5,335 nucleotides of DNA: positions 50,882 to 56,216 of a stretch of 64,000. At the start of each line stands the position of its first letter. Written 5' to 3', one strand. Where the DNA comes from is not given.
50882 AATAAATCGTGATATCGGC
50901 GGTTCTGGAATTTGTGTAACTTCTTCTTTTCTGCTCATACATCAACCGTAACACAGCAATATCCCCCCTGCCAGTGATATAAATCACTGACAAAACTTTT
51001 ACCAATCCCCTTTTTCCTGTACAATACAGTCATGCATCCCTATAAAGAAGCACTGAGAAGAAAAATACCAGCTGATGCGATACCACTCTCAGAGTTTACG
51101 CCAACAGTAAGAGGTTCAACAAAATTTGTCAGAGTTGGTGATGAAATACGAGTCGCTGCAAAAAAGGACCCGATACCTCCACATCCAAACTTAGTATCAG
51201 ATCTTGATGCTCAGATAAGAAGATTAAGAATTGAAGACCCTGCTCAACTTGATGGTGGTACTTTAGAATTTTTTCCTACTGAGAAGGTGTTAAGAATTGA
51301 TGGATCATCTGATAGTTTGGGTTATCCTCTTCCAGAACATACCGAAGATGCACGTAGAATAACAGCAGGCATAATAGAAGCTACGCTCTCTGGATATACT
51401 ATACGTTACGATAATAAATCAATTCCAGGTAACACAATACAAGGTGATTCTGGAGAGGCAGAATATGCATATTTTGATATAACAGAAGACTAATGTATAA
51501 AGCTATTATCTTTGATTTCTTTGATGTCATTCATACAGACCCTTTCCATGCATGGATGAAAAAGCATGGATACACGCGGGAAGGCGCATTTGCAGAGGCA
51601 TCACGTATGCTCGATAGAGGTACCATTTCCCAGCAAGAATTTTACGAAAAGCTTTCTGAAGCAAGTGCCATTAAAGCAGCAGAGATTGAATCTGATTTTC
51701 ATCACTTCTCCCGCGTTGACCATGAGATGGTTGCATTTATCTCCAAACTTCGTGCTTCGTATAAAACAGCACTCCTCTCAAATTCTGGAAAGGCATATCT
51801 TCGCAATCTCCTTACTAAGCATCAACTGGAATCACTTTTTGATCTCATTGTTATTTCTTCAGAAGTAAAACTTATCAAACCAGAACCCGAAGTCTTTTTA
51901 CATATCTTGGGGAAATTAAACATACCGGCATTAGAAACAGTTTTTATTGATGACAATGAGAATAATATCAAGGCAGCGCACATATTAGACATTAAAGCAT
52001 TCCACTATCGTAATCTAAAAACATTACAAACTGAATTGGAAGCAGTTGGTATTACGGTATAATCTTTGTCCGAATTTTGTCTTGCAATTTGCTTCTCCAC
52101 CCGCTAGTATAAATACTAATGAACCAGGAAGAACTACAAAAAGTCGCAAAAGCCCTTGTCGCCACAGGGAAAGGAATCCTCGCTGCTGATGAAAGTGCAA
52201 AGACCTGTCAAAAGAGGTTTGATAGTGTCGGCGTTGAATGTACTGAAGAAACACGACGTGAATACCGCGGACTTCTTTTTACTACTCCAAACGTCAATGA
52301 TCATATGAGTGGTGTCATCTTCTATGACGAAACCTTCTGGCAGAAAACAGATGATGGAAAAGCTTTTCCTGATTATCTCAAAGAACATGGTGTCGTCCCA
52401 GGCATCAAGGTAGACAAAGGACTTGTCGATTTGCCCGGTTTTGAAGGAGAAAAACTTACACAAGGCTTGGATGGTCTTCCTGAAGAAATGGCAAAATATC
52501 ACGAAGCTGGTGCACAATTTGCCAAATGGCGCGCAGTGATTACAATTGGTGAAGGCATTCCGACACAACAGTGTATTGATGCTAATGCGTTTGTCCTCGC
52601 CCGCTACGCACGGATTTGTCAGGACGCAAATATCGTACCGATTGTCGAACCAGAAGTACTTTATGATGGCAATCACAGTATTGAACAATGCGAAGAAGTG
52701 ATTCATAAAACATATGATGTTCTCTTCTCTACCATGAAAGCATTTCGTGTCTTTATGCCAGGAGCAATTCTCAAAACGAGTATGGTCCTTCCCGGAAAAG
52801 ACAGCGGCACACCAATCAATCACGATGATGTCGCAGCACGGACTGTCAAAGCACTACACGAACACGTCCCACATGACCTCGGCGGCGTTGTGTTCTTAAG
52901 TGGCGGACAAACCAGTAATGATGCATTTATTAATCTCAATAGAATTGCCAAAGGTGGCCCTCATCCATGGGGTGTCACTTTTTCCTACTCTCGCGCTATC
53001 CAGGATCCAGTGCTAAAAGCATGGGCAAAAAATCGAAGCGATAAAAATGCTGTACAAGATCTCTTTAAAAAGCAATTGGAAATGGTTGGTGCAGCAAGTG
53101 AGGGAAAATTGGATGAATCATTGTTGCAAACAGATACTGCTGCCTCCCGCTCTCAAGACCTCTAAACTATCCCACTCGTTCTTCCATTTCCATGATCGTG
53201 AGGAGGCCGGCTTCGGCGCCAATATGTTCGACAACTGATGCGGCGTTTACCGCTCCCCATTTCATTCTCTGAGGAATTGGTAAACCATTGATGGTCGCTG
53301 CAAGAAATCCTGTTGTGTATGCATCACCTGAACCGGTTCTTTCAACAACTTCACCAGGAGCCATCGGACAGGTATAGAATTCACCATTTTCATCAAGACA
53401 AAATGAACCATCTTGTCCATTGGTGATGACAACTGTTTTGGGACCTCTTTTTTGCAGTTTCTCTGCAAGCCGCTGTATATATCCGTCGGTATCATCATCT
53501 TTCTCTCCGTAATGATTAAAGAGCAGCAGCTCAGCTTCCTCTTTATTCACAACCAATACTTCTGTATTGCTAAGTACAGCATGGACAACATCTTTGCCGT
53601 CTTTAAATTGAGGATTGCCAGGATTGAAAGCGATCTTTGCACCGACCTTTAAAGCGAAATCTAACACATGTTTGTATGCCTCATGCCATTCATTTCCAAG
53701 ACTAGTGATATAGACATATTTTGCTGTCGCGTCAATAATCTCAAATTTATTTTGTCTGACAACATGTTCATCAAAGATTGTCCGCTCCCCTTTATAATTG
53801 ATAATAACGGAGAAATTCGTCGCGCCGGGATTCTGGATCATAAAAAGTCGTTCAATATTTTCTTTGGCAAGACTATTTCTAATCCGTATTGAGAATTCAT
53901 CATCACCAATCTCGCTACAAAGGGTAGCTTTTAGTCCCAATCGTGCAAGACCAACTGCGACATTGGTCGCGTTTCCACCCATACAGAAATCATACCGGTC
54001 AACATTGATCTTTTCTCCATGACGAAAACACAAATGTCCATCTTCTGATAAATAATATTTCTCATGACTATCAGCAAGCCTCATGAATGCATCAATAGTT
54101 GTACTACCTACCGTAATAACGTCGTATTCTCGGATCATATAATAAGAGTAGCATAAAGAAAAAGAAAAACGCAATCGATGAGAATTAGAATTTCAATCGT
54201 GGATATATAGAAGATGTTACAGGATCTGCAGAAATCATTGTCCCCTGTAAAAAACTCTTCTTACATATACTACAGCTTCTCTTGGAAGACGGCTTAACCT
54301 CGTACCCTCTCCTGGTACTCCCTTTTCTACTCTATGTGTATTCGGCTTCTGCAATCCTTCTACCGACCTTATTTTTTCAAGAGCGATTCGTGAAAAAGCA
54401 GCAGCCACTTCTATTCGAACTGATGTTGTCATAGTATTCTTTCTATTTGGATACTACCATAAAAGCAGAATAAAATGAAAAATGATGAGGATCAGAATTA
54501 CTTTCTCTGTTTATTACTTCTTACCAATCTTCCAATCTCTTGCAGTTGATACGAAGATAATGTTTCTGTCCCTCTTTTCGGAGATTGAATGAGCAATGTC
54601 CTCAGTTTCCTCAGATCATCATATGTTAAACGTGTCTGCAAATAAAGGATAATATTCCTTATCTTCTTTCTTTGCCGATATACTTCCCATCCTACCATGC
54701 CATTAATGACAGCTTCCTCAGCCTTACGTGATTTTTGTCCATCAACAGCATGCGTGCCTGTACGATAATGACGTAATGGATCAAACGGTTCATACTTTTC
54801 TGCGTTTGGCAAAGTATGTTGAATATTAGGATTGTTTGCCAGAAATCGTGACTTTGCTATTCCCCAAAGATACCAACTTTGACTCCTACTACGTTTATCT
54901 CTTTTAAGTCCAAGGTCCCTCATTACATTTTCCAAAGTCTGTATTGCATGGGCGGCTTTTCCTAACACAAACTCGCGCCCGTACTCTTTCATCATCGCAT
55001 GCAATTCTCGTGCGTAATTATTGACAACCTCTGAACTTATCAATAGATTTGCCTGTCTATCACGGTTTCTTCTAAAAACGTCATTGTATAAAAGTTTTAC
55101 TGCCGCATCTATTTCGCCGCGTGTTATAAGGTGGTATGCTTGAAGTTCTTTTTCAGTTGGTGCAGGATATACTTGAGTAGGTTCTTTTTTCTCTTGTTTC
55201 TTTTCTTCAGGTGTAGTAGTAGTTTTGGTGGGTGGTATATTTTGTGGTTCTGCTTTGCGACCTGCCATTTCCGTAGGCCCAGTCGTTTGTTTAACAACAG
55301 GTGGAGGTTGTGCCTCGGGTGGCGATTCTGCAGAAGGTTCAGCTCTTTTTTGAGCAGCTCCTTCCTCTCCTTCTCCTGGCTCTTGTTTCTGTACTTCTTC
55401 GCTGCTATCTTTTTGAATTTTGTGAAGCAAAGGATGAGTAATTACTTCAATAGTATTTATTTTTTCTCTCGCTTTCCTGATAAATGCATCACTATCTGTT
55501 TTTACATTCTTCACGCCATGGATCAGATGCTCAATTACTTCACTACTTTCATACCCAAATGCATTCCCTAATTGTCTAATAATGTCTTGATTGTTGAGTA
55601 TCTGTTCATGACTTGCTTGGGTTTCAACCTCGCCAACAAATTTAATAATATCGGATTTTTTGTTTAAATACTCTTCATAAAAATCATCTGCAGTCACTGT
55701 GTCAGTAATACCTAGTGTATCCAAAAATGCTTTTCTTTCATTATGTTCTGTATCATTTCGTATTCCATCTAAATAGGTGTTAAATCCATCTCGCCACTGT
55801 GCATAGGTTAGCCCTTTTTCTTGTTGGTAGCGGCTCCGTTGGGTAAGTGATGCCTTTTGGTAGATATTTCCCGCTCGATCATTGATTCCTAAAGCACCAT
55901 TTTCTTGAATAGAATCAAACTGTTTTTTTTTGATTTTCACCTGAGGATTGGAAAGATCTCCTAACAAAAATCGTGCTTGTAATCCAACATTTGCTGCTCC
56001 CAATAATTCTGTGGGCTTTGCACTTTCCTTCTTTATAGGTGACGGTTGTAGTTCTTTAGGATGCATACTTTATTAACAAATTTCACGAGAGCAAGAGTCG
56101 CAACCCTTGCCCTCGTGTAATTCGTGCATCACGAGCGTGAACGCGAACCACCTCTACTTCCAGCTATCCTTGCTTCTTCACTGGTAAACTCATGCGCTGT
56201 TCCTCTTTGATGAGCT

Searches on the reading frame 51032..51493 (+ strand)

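Call 34: search_protein_families(library=phrogs, proteins=[window:51032-51493:+], max_evalue=1)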
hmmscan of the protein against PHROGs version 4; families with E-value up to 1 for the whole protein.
window:51032-51493:+ (153 aa): 1 family
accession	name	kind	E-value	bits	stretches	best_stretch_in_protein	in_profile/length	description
phrog_36786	-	unknown function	0.059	13.8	1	89-145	222-278/284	-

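Call 35: search_protein_families(library=padloc, proteins=[window:51032-51493:+], max_evalue=1)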
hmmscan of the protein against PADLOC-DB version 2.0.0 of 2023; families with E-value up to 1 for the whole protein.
window:51032-51493:+ (153 aa): 0 families

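Call 86: search_protein_families(library=pfam, proteins=[window:51032-51493:+], max_evalue=10)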
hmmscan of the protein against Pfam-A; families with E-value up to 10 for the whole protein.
window:51032-51493:+ (153 aa): 0 families

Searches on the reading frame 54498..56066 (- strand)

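Call 34: search_protein_families(library=phrogs, proteins=[window:54498-56066:-], max_evalue=1)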
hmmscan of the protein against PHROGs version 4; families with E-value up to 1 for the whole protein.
window:54498-56066:- (522 aa): 1 family
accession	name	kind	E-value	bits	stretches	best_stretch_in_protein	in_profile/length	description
phrog_1701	-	DNA, RNA and nucleotide metabolism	0.063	14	1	192-320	132-237/323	DnaD-like helicase loader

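Call 35: search_protein_families(library=padloc, proteins=[window:54498-56066:-], max_evalue=1)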
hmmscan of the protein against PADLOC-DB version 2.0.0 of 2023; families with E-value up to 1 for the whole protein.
window:54498-56066:- (522 aa): 0 families

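Call 86: search_protein_families(library=pfam, proteins=[window:54498-56066:-], max_evalue=10)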
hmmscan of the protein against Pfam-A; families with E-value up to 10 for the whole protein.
window:54498-56066:- (522 aa): 2 families
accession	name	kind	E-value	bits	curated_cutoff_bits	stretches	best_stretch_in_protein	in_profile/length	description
PF00350.29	Dynamin_N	-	0.0041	17.6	27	1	82-159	73-150/168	Dynamin family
PF02538.19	Hydantoinase_B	-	0.17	10.8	26.8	1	311-384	150-223/519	Hydantoinase B/oxoprolinase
